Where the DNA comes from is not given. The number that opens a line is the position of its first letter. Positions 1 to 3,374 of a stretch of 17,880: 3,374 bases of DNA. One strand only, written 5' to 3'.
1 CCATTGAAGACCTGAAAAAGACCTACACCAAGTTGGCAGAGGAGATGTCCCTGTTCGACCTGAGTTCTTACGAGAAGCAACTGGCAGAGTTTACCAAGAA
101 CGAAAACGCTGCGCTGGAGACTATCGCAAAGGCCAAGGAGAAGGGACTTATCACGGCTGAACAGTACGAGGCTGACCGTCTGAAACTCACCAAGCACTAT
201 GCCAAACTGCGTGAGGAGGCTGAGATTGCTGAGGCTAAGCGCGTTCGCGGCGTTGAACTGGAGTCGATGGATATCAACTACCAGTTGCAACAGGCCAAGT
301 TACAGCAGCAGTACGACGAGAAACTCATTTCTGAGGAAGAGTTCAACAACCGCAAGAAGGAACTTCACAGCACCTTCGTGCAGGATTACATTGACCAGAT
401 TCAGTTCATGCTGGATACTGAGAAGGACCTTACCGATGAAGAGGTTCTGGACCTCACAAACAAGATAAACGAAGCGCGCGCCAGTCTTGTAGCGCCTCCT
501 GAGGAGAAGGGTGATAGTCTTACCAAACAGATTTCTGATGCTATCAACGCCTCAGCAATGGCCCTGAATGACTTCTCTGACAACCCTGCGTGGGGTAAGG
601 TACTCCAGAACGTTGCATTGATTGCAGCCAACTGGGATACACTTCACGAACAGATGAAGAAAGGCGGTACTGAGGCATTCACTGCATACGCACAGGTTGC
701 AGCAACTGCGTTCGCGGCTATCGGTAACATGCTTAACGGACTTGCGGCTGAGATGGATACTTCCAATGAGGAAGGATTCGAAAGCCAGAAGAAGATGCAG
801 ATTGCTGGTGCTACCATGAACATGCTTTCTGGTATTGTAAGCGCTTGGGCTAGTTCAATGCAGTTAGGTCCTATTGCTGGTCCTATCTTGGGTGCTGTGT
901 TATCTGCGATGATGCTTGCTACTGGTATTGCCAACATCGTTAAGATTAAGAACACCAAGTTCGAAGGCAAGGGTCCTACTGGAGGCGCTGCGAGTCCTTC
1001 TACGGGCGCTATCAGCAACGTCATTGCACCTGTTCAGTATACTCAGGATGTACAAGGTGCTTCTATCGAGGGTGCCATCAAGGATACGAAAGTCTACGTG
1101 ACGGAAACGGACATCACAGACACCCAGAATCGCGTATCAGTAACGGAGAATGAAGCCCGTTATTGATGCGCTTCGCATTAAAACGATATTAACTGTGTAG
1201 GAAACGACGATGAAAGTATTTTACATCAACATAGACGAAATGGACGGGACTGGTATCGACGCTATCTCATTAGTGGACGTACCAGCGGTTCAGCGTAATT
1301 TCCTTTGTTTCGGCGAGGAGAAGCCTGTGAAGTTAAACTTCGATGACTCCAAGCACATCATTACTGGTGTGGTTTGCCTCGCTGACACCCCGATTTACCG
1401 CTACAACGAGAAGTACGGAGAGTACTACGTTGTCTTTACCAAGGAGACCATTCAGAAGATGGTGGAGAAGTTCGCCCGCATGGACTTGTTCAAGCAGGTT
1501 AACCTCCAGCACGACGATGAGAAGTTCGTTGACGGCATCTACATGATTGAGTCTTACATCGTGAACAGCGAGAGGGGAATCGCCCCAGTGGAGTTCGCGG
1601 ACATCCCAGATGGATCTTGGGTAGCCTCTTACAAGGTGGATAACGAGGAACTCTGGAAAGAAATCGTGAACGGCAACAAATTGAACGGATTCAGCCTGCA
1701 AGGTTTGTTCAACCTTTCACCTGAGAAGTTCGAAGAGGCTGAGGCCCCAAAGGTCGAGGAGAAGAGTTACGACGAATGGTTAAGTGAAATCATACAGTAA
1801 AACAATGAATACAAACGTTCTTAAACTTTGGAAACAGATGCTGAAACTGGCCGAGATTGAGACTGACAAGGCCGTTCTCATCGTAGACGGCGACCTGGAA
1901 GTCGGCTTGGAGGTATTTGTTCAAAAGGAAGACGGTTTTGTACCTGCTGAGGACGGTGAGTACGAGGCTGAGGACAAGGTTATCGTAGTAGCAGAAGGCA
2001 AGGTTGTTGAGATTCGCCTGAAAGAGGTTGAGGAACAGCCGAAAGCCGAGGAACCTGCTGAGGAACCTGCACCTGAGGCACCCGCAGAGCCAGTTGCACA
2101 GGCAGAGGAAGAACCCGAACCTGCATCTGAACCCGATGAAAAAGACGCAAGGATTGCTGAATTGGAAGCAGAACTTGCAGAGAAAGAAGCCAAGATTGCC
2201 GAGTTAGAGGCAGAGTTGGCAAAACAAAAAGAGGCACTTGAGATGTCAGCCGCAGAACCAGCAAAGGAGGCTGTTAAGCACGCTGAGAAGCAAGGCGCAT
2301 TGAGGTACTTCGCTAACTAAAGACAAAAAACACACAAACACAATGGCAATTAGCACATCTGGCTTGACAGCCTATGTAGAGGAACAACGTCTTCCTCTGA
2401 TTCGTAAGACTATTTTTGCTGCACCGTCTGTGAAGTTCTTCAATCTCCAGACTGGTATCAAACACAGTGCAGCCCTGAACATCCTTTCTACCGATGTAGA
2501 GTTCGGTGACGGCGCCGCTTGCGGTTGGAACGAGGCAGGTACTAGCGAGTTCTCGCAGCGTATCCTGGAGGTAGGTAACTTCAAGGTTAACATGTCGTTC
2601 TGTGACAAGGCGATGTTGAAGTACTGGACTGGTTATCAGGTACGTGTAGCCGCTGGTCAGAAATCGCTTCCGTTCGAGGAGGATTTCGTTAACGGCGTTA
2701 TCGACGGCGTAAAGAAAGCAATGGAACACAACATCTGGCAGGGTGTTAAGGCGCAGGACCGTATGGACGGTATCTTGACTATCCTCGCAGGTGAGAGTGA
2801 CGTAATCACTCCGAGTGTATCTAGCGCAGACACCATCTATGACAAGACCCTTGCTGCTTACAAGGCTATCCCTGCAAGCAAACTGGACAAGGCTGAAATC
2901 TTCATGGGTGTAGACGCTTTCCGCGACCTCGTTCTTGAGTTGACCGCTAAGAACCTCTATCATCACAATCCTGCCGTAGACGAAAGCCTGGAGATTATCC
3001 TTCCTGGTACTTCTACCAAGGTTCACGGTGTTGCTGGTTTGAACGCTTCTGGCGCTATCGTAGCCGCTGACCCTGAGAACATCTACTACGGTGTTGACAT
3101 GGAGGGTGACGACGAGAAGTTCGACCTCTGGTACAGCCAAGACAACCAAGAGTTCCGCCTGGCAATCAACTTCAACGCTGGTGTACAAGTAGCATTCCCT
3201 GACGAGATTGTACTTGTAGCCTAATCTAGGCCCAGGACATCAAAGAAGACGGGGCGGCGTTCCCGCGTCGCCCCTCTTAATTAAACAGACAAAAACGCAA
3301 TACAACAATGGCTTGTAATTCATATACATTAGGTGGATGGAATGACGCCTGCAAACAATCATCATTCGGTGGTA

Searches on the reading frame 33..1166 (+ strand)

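Call 11: search_protein_families(library=phrogs, proteins=[window:33-1166:+], max_evalue=0.01)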
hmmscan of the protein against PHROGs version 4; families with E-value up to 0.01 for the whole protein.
window:33-1166:+ (377 aa): 3 families
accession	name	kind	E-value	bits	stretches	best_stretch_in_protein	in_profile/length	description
phrog_3336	-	tail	7.5e-12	45.7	1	21-318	664-960/1051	tail length tape measure protein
phrog_1506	-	tail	2.6e-10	40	1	12-312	884-1175/1269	tail length tape measure protein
phrog_9483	-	tail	1.2e-06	28.3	1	17-329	386-604/657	tail length tape measure protein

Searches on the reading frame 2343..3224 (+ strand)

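Call 11: search_protein_families(library=phrogs, proteins=[window:2343-3224:+], max_evalue=0.01)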
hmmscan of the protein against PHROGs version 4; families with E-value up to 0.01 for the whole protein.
window:2343-3224:+ (293 aa): 1 family
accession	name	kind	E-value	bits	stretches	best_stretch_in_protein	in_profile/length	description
phrog_11320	-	unknown function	1.3e-18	67.9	1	38-291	40-303/324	-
